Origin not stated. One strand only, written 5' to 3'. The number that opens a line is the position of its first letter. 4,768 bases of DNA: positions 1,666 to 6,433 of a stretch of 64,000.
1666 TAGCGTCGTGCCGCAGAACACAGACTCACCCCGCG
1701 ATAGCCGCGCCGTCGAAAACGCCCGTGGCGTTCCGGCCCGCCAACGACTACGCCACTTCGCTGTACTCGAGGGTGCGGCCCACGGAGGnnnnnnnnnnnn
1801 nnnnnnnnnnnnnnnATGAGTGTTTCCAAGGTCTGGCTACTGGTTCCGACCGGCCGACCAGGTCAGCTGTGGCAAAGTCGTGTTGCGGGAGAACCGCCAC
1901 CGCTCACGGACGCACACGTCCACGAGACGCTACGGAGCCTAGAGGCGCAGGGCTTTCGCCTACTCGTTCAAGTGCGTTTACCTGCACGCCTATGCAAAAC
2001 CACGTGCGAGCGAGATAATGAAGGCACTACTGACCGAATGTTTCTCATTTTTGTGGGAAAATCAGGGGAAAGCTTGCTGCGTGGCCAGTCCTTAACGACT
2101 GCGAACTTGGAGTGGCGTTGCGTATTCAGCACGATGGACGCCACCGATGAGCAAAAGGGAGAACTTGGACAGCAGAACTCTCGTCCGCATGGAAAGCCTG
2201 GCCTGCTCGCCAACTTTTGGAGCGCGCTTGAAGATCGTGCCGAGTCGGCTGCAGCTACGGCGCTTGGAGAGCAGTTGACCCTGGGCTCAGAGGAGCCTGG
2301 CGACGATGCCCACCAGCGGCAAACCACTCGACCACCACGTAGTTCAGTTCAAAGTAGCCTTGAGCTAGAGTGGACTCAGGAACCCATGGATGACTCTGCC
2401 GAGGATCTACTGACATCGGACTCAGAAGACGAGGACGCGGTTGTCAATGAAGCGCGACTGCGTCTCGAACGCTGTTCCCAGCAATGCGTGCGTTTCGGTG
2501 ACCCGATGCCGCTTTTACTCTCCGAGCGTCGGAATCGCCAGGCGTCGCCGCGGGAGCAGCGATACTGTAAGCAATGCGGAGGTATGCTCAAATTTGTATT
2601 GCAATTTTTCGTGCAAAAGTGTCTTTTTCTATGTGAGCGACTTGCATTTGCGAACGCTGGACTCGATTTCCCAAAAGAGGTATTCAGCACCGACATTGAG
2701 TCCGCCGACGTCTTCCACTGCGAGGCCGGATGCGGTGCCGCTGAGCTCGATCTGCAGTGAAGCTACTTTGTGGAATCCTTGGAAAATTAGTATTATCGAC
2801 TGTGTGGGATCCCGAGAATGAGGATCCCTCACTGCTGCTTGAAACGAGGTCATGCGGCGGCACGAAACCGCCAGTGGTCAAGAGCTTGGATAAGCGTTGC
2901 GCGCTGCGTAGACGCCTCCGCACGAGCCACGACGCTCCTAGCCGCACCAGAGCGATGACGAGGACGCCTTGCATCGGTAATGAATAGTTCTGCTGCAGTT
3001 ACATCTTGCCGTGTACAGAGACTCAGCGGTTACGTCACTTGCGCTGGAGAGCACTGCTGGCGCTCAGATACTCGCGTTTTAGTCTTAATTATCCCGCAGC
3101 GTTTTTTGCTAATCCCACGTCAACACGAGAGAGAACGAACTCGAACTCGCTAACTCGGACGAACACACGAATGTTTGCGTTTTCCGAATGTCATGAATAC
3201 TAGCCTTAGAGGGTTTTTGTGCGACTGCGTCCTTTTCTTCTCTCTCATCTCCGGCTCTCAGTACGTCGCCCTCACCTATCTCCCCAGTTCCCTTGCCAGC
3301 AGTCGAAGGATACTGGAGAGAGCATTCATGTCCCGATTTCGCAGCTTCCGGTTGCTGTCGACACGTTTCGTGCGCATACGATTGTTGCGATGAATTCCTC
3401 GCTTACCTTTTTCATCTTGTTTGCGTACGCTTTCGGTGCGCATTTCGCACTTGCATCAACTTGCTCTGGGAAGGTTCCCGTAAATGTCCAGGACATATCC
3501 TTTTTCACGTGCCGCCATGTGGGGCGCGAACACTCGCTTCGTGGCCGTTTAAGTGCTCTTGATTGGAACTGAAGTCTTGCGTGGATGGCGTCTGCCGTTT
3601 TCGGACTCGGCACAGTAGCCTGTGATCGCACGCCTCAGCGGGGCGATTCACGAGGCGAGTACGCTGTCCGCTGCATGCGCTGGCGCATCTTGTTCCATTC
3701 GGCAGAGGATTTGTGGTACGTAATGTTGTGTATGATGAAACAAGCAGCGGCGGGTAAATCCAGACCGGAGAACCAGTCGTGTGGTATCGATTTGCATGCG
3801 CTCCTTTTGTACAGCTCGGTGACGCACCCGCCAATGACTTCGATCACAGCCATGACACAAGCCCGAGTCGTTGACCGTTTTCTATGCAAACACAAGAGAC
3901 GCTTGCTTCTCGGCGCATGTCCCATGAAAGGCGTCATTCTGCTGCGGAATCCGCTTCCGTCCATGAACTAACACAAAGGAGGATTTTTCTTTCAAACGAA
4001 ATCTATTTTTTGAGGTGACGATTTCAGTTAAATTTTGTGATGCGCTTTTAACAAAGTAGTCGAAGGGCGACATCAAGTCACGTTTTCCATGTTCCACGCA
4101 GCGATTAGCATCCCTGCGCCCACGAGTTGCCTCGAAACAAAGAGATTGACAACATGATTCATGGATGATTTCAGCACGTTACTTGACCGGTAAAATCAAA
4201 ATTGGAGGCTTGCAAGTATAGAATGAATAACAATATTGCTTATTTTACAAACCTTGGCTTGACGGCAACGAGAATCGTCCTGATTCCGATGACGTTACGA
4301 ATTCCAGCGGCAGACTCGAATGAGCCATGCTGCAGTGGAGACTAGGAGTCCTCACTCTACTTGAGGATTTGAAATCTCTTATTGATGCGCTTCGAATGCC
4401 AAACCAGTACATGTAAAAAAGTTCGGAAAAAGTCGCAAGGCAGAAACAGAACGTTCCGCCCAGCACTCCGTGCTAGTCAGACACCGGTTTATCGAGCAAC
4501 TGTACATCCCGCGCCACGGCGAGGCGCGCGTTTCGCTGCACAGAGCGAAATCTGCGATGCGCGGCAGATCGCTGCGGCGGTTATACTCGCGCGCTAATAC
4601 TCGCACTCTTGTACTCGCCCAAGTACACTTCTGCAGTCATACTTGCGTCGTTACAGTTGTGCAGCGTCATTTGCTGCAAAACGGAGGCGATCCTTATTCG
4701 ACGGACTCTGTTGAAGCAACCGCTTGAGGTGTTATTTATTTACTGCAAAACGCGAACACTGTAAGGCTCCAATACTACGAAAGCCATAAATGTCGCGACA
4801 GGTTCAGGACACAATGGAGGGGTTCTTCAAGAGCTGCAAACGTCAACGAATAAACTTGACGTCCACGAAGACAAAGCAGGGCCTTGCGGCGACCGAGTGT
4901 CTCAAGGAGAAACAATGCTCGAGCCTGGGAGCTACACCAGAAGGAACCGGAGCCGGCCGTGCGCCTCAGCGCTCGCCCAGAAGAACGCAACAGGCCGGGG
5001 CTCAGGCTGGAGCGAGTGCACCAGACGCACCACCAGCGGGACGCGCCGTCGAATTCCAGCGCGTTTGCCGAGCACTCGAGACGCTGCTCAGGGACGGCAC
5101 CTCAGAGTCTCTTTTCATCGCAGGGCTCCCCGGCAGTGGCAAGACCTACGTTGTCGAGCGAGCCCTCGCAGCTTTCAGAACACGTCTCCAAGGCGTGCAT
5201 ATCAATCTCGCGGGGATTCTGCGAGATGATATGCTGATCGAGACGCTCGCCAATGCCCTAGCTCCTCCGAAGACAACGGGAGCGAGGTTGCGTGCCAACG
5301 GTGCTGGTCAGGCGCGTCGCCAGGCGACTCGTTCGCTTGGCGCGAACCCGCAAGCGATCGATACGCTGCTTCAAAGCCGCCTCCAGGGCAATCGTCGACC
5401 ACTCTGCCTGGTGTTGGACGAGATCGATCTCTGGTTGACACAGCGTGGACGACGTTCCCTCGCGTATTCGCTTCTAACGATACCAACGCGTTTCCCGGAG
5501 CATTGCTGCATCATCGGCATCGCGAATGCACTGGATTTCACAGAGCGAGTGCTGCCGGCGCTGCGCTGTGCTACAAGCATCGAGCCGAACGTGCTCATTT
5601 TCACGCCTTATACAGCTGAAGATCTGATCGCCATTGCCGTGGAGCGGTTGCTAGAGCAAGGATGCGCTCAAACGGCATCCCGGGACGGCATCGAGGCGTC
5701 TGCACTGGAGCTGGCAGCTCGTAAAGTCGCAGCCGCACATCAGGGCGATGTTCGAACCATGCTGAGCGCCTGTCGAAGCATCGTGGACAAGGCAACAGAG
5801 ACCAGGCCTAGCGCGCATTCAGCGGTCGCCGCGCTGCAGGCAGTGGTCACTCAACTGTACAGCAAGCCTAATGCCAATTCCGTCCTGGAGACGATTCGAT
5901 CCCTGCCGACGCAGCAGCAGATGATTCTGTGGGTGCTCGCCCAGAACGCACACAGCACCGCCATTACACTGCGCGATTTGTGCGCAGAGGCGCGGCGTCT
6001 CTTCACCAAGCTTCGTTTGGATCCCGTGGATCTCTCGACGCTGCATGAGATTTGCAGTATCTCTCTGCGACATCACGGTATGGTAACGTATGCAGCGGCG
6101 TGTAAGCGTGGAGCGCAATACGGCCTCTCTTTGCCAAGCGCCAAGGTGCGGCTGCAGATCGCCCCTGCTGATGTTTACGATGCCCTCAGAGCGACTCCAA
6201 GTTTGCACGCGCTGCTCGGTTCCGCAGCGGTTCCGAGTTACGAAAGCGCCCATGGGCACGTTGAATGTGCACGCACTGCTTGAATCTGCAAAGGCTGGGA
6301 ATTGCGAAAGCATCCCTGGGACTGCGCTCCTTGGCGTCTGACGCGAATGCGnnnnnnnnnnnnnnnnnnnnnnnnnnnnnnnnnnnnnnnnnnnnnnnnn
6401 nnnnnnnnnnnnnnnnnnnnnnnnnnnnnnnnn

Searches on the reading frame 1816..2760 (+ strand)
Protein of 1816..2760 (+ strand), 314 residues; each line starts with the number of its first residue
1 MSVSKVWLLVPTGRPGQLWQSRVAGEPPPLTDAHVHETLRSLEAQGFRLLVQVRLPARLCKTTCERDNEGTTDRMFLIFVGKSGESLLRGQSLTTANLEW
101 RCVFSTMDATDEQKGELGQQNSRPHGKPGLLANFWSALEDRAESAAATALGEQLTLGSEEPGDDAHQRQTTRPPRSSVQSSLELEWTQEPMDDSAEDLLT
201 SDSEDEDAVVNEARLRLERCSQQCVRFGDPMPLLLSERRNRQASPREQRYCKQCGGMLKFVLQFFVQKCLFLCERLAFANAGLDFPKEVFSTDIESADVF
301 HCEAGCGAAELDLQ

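Call 15: search_protein_families(library=pfam, proteins=[window:1816-2760:+], max_evalue=0.01)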
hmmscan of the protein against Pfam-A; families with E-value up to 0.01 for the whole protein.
window:1816-2760:+ (314 aa): 1 family
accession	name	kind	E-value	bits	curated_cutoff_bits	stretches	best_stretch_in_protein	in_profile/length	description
PF04194.18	PDCD2_C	-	1.6e-05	25.2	30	1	215-296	9-89/111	Programmed cell death protein 2, C-terminal putative domain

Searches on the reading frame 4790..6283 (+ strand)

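Call 15: search_protein_families(library=pfam, proteins=[window:4790-6283:+], max_evalue=0.01)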
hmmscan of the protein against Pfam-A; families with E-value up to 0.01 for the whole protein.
window:4790-6283:+ (497 aa): 4 families
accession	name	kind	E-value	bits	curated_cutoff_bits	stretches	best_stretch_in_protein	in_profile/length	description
PF13191.12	AAA_16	-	4e-13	50.6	32.6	1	83-242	3-167/167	AAA ATPase domain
PF00004.35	AAA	-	5.3e-06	27.4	21.2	1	110-256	3-119/131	ATPase family associated with various cellular activities (AAA)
PF13401.12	AAA_22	-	8.6e-06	26.5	27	1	104-217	4-97/130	AAA domain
PF09079.17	Cdc6_C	-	1.7e-05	25.2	25.1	1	367-464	1-95/96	CDC6, C terminal winged helix domain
